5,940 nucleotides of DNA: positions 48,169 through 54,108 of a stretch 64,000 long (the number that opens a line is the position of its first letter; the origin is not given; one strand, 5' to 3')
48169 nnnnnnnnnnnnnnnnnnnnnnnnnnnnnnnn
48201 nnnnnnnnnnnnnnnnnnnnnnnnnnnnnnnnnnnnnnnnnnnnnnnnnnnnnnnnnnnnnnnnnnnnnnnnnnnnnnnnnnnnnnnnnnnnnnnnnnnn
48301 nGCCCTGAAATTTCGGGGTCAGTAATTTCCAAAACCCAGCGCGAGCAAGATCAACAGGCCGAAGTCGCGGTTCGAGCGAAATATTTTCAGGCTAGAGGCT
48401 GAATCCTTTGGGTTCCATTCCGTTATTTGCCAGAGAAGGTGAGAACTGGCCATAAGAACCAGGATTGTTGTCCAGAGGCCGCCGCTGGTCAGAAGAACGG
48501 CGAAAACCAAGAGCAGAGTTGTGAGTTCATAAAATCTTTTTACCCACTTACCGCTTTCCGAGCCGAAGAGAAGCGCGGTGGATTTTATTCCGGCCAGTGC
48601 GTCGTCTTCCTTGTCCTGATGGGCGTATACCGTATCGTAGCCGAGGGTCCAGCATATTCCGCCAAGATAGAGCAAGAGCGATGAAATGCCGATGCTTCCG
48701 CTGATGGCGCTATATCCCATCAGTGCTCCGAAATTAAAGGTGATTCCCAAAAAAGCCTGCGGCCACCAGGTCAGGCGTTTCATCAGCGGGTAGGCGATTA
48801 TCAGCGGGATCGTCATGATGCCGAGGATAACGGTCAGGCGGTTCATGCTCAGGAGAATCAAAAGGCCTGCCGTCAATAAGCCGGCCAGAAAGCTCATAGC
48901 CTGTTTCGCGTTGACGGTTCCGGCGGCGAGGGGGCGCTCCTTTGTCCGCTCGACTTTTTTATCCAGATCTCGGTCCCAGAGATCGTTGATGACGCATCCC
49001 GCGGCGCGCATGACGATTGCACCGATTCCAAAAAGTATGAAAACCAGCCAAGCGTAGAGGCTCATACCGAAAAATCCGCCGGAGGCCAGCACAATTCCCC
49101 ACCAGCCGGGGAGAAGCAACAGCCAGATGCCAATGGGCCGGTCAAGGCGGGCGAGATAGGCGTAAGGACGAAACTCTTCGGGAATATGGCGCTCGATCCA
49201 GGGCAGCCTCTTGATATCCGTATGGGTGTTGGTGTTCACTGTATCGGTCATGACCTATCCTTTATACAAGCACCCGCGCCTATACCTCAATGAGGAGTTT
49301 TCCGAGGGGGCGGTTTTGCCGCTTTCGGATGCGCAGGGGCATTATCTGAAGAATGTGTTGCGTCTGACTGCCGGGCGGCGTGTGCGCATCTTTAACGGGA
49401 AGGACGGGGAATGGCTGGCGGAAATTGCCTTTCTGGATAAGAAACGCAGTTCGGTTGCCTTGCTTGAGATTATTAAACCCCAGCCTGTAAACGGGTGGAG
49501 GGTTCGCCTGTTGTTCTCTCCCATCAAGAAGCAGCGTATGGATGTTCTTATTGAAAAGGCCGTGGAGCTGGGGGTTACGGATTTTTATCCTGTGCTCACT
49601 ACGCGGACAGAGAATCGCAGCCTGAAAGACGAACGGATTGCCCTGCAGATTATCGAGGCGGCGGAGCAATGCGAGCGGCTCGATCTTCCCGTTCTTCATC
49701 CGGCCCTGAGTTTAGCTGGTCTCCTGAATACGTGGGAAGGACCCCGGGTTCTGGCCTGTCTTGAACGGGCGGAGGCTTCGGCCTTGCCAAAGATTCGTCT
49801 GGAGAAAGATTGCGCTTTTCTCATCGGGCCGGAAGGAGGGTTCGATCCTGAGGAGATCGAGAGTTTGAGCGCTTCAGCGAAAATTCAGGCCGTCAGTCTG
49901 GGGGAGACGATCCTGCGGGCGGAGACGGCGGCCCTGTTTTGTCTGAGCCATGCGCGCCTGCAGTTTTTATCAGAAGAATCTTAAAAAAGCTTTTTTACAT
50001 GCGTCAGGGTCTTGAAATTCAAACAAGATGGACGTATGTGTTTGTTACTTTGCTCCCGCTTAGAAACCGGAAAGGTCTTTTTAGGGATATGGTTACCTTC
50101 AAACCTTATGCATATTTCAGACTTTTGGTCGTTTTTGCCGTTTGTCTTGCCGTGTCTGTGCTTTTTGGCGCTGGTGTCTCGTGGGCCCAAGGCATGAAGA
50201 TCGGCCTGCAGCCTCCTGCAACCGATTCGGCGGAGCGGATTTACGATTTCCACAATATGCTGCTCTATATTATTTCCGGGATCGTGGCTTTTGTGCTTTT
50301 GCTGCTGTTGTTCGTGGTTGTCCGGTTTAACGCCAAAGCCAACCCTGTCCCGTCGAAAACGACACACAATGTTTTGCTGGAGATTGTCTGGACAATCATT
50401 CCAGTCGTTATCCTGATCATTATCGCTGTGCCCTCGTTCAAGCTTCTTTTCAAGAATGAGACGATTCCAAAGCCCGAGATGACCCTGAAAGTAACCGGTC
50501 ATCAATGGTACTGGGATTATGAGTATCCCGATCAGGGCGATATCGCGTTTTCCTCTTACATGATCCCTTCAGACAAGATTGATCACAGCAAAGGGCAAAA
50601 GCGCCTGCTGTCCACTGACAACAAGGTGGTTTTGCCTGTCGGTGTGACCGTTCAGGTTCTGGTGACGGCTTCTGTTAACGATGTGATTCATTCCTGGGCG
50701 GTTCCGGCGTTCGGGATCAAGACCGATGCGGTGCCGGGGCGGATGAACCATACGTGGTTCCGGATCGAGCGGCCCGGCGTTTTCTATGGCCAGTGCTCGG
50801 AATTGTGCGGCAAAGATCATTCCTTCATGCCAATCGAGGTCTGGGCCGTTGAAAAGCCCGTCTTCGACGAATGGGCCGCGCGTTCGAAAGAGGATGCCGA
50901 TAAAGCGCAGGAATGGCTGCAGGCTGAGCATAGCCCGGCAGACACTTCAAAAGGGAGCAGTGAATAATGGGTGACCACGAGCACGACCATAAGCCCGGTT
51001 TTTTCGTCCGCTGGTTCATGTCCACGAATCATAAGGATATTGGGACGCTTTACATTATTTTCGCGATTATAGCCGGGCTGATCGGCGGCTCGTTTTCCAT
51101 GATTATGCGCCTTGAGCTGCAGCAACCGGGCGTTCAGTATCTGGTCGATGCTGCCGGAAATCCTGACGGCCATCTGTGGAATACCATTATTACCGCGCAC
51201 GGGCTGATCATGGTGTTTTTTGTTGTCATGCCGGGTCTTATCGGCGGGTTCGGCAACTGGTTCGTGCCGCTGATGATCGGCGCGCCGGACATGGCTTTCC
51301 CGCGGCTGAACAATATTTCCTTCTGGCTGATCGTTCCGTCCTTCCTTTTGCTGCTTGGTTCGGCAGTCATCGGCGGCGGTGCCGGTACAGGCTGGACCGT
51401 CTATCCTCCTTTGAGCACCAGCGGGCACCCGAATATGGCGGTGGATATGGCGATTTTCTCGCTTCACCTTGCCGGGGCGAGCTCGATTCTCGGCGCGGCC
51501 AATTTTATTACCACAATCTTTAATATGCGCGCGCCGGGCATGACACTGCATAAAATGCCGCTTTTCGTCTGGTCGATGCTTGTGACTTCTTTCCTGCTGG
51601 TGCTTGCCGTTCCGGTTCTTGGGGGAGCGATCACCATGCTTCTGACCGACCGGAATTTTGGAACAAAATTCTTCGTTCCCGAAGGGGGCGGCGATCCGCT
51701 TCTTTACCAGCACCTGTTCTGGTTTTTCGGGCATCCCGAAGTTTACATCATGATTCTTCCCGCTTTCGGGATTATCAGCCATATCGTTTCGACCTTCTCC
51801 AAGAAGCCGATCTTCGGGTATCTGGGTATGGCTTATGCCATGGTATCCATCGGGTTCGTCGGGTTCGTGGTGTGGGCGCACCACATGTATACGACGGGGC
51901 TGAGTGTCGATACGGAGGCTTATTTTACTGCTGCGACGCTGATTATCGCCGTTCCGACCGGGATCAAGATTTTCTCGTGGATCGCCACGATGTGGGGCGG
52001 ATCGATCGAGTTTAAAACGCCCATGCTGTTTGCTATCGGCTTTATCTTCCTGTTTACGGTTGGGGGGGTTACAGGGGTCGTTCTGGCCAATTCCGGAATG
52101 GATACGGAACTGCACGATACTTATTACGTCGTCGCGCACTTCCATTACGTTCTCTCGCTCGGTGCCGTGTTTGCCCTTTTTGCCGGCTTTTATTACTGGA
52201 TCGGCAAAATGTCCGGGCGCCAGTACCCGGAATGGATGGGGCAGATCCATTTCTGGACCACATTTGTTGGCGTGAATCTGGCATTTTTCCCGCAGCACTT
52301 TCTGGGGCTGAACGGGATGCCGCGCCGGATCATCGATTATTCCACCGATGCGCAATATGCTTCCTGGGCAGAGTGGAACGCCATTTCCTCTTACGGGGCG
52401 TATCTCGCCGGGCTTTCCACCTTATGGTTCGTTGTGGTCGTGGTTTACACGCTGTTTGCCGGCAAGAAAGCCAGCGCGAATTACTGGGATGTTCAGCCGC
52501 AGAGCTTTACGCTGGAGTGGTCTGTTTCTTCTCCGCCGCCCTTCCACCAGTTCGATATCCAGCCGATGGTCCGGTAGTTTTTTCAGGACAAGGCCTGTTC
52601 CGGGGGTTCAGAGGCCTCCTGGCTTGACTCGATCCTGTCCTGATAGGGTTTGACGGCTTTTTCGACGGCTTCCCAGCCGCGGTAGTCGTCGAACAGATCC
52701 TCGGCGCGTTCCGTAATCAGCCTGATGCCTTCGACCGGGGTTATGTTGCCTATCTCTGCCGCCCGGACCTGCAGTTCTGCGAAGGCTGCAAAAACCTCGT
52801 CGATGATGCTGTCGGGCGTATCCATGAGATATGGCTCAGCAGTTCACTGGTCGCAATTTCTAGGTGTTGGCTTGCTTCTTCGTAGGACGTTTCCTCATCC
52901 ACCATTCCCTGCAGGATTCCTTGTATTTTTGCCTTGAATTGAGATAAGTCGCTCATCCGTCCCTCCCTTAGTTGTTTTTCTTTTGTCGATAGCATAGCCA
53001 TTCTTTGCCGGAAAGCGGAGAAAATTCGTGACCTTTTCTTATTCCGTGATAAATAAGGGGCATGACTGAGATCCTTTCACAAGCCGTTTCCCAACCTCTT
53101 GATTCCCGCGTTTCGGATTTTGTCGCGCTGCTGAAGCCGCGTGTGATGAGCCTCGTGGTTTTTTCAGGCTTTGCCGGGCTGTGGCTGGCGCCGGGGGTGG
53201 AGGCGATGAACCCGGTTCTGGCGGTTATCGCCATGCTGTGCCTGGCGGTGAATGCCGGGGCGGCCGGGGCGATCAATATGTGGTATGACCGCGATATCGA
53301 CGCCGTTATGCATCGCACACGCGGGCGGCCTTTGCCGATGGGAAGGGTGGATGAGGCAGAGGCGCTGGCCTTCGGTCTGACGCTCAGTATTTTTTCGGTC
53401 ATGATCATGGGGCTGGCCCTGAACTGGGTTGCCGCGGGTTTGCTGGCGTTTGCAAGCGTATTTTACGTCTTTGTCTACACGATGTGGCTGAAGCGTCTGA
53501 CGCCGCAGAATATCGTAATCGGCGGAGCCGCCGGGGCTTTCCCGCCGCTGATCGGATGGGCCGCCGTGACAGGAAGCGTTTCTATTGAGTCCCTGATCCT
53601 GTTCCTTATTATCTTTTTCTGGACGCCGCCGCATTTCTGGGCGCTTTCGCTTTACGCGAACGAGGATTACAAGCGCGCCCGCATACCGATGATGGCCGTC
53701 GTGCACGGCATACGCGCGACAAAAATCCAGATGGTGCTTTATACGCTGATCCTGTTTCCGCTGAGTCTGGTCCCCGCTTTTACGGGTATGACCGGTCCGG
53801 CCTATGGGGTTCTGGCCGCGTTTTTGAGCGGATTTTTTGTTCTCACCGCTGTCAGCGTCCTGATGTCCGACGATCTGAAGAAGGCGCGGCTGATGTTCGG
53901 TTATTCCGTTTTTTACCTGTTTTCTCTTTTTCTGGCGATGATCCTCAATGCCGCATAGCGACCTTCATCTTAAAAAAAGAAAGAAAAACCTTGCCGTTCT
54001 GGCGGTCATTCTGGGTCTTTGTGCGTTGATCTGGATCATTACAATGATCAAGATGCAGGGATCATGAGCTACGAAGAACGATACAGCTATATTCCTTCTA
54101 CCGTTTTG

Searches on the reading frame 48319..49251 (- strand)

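Call 70: search_protein_families(library=pfam, proteins=[window:48319-49251:-], max_evalue=0.0001)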
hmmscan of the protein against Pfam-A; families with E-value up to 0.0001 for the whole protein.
window:48319-49251:- (310 aa): 1 family
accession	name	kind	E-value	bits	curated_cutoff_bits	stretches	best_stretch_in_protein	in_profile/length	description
PF01040.23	UbiA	-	1.9e-60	204.7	34.2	1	45-291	1-244/250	UbiA prenyltransferase family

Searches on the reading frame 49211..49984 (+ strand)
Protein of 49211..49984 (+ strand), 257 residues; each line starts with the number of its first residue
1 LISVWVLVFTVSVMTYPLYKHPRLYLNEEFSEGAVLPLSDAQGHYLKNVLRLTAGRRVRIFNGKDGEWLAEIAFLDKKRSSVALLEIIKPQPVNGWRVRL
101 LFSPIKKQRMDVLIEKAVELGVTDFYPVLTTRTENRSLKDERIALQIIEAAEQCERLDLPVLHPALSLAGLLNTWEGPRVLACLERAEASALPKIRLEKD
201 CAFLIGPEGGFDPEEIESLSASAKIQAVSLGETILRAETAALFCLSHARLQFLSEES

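Call 70: search_protein_families(library=pfam, proteins=[window:49211-49984:+], max_evalue=0.0001)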
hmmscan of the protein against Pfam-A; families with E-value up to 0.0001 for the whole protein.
window:49211-49984:+ (257 aa): 2 families
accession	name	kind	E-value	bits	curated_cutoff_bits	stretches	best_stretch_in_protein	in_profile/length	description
PF04452.19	Methyltrans_RNA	-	2.1e-39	135.2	23.9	1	97-247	6-163/165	RNA methyltransferase domain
PF20260.4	PUA_4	-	6.9e-14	52.1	23.9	1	38-82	1-45/48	RNA methyltransferase PUA domain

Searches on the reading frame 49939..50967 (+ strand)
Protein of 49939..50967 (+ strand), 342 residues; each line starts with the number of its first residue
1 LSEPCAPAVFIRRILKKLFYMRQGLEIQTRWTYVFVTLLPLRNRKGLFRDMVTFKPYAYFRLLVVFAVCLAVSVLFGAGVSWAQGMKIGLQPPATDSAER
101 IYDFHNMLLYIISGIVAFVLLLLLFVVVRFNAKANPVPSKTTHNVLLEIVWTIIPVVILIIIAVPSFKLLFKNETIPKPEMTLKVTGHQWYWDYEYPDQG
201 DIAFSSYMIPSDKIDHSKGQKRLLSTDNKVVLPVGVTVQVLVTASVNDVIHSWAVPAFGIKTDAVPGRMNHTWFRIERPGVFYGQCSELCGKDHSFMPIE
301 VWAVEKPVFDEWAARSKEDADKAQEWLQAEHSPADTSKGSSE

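Call 70: search_protein_families(library=pfam, proteins=[window:49939-50967:+], max_evalue=0.0001)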
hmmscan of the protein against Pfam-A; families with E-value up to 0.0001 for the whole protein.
window:49939-50967:+ (342 aa): 2 families
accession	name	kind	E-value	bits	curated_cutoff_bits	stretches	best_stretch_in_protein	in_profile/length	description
PF00116.26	COX2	-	1.1e-51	174.2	22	1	181-303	1-119/120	Cytochrome C oxidase subunit II, periplasmic domain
PF02790.20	COX2_TM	-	1.1e-23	83.6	22.8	1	85-169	3-88/88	Cytochrome C oxidase subunit II, transmembrane domain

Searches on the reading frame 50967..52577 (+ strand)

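Call 70: search_protein_families(library=pfam, proteins=[window:50967-52577:+], max_evalue=0.0001)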
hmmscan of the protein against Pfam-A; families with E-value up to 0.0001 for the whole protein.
window:50967-52577:+ (536 aa): 1 family
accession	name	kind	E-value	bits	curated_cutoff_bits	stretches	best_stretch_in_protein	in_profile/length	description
PF00115.25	COX1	-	1e-164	549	34.8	1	24-479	1-435/436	Cytochrome C and Quinol oxidase polypeptide I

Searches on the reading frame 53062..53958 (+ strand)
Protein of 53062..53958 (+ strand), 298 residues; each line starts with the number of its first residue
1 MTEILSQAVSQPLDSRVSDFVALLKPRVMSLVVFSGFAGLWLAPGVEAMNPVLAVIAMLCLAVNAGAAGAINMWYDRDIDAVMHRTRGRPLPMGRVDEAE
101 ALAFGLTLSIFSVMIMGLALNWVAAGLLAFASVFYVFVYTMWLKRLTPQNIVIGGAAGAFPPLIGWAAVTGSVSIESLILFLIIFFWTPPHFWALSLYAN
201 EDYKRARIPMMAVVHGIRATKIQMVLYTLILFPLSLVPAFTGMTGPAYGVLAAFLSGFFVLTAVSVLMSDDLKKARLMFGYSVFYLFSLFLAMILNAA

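Call 70: search_protein_families(library=pfam, proteins=[window:53062-53958:+], max_evalue=0.0001)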
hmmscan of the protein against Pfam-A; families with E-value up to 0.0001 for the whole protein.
window:53062-53958:+ (298 aa): 1 family
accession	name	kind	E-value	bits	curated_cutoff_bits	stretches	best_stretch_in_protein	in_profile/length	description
PF01040.23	UbiA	-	2.3e-62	211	34.2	1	32-283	1-245/250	UbiA prenyltransferase family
